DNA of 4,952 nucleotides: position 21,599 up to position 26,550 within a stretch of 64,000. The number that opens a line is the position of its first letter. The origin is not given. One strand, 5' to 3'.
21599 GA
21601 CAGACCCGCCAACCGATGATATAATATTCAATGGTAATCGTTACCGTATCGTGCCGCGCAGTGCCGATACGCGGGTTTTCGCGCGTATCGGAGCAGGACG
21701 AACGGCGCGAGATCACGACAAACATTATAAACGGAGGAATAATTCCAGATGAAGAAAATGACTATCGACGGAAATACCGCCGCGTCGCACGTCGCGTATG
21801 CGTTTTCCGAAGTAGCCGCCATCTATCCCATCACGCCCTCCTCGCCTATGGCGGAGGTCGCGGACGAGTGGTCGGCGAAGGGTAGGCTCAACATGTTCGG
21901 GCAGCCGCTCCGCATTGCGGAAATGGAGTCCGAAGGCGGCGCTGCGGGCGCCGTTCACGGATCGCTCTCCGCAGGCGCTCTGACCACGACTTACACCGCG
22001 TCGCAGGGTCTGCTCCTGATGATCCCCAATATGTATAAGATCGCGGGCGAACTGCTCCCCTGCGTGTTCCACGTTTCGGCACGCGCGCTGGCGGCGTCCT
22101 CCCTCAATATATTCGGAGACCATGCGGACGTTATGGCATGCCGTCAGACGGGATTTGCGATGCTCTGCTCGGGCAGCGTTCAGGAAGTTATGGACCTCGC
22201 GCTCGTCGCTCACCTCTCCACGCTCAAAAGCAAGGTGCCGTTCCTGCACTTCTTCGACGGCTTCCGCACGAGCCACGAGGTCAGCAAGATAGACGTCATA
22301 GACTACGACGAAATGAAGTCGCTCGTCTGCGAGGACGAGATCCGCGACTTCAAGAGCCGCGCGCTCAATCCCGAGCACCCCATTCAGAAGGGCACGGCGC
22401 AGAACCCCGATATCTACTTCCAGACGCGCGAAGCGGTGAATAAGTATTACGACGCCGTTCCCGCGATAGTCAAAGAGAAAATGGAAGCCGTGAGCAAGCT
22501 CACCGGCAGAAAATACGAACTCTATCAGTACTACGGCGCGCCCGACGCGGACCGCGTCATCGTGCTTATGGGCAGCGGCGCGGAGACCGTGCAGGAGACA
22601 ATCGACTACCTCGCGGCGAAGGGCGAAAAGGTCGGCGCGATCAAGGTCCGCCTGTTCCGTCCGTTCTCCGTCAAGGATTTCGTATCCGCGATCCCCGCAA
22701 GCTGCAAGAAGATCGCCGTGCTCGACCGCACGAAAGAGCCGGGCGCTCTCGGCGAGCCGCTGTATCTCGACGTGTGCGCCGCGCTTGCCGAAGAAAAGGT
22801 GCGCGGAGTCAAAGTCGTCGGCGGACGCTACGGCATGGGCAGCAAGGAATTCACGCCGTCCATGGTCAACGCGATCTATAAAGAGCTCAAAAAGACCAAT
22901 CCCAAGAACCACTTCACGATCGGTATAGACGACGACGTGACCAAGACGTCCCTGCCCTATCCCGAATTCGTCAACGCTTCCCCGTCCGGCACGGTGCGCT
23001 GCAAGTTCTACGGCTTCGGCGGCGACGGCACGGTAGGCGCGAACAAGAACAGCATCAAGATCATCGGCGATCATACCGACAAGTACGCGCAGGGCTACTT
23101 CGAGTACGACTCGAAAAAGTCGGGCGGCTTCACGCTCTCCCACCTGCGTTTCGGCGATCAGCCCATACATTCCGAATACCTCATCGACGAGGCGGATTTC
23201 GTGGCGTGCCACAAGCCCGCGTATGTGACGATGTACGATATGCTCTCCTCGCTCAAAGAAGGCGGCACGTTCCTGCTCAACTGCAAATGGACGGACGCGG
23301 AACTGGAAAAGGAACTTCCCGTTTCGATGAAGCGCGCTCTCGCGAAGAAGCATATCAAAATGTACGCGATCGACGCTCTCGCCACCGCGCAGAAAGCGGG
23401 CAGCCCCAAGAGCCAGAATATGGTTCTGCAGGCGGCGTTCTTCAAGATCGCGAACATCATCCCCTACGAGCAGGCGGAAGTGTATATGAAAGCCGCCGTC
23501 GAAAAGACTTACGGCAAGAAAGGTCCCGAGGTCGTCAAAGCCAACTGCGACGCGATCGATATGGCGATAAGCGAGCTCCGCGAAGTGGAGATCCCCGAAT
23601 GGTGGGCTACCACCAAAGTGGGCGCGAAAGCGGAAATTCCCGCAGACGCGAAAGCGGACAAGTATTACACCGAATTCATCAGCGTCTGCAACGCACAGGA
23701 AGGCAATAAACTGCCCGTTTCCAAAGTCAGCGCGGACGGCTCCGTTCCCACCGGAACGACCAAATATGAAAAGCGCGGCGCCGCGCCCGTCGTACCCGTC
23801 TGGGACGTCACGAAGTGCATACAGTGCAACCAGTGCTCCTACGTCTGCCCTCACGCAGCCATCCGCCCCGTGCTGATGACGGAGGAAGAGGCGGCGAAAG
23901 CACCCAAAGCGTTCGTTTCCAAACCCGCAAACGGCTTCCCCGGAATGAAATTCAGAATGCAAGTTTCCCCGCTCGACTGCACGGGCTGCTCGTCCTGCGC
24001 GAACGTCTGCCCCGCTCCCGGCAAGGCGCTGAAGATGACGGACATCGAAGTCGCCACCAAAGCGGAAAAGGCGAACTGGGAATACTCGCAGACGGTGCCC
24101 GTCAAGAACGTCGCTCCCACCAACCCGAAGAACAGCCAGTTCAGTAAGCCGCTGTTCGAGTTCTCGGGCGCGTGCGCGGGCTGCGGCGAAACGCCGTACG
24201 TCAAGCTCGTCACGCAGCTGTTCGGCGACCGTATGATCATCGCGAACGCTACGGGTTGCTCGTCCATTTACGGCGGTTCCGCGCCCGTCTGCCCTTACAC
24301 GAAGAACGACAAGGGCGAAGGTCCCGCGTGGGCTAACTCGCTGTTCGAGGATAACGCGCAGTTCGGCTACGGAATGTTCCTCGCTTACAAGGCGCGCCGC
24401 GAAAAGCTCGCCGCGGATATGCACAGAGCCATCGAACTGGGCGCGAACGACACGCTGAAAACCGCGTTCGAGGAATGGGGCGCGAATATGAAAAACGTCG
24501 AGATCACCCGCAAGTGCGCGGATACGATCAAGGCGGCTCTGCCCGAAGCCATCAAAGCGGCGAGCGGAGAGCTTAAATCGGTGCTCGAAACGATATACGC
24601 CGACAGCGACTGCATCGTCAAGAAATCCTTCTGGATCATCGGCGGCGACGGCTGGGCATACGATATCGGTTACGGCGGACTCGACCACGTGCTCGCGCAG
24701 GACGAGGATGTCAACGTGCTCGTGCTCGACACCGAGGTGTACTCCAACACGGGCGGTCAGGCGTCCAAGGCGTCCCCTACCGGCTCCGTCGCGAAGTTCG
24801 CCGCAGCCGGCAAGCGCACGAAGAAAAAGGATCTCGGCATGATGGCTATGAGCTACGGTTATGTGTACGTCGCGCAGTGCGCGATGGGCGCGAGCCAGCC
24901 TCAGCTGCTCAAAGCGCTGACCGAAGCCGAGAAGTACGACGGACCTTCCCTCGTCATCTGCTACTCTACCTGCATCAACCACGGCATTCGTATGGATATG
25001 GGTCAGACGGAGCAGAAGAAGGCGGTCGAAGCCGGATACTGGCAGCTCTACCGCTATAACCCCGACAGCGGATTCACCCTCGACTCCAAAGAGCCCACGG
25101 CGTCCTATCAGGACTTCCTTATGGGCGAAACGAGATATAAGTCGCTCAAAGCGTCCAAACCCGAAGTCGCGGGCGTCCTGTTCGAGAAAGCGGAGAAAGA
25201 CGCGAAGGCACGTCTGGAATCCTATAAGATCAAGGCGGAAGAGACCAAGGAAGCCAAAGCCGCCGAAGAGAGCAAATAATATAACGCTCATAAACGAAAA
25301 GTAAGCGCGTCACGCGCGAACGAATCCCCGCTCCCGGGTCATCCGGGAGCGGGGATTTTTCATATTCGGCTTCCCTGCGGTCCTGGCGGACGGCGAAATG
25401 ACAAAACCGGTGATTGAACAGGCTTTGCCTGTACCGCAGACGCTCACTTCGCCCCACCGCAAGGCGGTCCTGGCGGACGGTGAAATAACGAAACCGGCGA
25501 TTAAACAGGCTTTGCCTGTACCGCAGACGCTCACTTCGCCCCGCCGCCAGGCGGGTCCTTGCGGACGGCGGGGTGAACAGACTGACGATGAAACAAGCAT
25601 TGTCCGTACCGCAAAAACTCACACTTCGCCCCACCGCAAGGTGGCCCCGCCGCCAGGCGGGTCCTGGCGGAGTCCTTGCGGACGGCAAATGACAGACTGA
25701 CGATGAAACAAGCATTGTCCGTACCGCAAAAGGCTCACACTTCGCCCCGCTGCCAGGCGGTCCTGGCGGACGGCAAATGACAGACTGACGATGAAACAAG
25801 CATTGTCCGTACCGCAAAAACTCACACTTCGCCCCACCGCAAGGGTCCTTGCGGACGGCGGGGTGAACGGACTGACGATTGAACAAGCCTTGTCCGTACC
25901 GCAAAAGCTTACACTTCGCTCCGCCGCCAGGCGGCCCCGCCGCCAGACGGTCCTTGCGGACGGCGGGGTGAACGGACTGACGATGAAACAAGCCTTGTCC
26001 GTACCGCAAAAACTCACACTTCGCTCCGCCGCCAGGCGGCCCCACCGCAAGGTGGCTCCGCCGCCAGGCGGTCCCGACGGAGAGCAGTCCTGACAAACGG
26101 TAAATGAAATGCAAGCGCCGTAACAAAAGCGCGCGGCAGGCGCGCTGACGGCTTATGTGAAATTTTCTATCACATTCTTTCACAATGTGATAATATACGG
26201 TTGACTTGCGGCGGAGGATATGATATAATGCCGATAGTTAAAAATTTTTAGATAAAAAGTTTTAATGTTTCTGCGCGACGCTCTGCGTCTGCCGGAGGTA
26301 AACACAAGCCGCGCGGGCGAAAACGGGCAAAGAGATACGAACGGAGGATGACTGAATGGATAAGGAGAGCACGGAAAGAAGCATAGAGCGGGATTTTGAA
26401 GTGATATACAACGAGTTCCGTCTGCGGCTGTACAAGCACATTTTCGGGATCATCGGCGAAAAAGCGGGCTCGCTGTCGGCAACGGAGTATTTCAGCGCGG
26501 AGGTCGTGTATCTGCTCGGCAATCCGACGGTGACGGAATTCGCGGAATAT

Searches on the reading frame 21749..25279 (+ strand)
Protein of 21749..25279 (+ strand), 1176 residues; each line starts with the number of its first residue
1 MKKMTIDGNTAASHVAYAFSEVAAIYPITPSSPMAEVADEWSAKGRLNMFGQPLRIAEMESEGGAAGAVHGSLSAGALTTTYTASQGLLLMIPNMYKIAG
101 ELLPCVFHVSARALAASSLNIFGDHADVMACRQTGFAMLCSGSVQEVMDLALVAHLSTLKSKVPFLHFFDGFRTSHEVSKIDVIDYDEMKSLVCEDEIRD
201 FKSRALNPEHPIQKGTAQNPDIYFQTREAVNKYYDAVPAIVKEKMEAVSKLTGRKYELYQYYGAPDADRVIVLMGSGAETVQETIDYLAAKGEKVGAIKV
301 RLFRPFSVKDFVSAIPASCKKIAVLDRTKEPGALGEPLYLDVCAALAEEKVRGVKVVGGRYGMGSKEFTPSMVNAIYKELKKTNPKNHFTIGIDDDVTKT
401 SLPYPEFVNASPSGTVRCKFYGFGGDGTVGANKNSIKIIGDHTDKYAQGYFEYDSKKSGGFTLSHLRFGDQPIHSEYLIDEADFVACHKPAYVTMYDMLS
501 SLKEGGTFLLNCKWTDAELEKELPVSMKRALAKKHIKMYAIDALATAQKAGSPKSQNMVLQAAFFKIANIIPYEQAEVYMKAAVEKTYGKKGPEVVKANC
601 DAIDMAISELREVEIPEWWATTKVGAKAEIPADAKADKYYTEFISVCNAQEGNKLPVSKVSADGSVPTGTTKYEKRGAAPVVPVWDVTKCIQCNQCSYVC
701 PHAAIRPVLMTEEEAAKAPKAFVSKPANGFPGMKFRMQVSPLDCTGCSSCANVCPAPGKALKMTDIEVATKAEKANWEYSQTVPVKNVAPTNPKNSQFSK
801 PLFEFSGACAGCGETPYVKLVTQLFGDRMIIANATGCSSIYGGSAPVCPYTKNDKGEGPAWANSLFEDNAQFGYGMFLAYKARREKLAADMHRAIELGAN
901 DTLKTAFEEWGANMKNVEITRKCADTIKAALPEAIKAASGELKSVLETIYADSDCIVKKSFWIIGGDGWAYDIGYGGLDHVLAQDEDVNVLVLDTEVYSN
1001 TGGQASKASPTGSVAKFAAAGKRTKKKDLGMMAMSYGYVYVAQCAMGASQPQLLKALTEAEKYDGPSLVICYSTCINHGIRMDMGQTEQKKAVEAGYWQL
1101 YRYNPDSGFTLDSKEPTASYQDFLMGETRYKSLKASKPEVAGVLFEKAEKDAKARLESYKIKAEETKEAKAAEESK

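Call 90: search_protein_families(library=pfam, proteins=[window:21749-25279:+], max_evalue=0.001)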
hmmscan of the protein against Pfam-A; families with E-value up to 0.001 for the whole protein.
window:21749-25279:+ (1176 aa): 15 families
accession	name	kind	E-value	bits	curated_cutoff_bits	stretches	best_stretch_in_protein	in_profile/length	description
PF01855.24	POR_N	-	2e-80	270.3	27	1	14-245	1-230/231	Pyruvate flavodoxin/ferredoxin oxidoreductase, thiamine diP-bdg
PF01558.24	POR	-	7.8e-37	127.5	27.4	1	424-607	1-172/173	Pyruvate ferredoxin/flavodoxin oxidoreductase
PF17147.9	PFOR_II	-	1.5e-16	61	27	1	267-370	1-99/102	Pyruvate:ferredoxin oxidoreductase core domain II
PF10371.14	EKR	-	1.4e-13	50.9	27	1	631-679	7-55/55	Domain of unknown function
PF02775.26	TPP_enzyme_C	-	1.3e-09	38.4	21.9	1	959-1070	47-150/151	Thiamine pyrophosphate enzyme, C-terminal TPP binding domain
PF12838.12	Fer4_7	-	5.6e-09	36.8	27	1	689-756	1-50/52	4Fe-4S dicluster domain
PF13484.11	Fer4_16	-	1.6e-07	32.4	30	1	689-756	1-65/66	4Fe-4S double cluster binding domain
PF00037.32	Fer4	-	1.7e-07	31.2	21.1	1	683-706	1-24/24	4Fe-4S binding domain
PF12837.12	Fer4_6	-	6e-07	29.6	25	1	682-705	1-24/24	4Fe-4S binding domain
PF12797.12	Fer4_2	-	4.3e-06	26.8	24.5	0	739-756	5-22/22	4Fe-4S binding domain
PF13237.11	Fer4_10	-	6.1e-06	26.5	25.5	0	686-702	5-21/53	4Fe-4S dicluster domain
PF13187.11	Fer4_9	-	6.7e-06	26.5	27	1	689-756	1-49/52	4Fe-4S dicluster domain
PF14697.11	Fer4_21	-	1.8e-05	25.2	35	0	688-756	6-53/59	4Fe-4S dicluster domain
PF13534.11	Fer4_17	-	6.2e-05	23.9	22.2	0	687-702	43-58/61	4Fe-4S dicluster domain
PF13183.11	Fer4_8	-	7.7e-05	23.6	27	1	687-756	2-66/68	4Fe-4S dicluster domain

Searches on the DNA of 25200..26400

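Call 55: search_rna_families(source=window, start=25200, end=26400, threshold=evalue, max_evalue=1, show_alignments=2)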
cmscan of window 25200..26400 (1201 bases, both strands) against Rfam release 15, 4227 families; matches with E-value up to 1: 3.
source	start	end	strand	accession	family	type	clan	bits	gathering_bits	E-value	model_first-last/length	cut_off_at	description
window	25287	25372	+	RF02621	BSnc120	Gene; sRNA;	-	22.8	114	0.022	1-88/88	no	Brucella sRNA 120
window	25323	25357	-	RF03863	mir-1258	Gene; miRNA;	-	21.4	74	0.5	19-53/72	no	mir-1258 microRNA precursor family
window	25323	25439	-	RF01670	P17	Gene; sRNA;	-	16.4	45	0.17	1-282/282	no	Pseudomonas sRNA P17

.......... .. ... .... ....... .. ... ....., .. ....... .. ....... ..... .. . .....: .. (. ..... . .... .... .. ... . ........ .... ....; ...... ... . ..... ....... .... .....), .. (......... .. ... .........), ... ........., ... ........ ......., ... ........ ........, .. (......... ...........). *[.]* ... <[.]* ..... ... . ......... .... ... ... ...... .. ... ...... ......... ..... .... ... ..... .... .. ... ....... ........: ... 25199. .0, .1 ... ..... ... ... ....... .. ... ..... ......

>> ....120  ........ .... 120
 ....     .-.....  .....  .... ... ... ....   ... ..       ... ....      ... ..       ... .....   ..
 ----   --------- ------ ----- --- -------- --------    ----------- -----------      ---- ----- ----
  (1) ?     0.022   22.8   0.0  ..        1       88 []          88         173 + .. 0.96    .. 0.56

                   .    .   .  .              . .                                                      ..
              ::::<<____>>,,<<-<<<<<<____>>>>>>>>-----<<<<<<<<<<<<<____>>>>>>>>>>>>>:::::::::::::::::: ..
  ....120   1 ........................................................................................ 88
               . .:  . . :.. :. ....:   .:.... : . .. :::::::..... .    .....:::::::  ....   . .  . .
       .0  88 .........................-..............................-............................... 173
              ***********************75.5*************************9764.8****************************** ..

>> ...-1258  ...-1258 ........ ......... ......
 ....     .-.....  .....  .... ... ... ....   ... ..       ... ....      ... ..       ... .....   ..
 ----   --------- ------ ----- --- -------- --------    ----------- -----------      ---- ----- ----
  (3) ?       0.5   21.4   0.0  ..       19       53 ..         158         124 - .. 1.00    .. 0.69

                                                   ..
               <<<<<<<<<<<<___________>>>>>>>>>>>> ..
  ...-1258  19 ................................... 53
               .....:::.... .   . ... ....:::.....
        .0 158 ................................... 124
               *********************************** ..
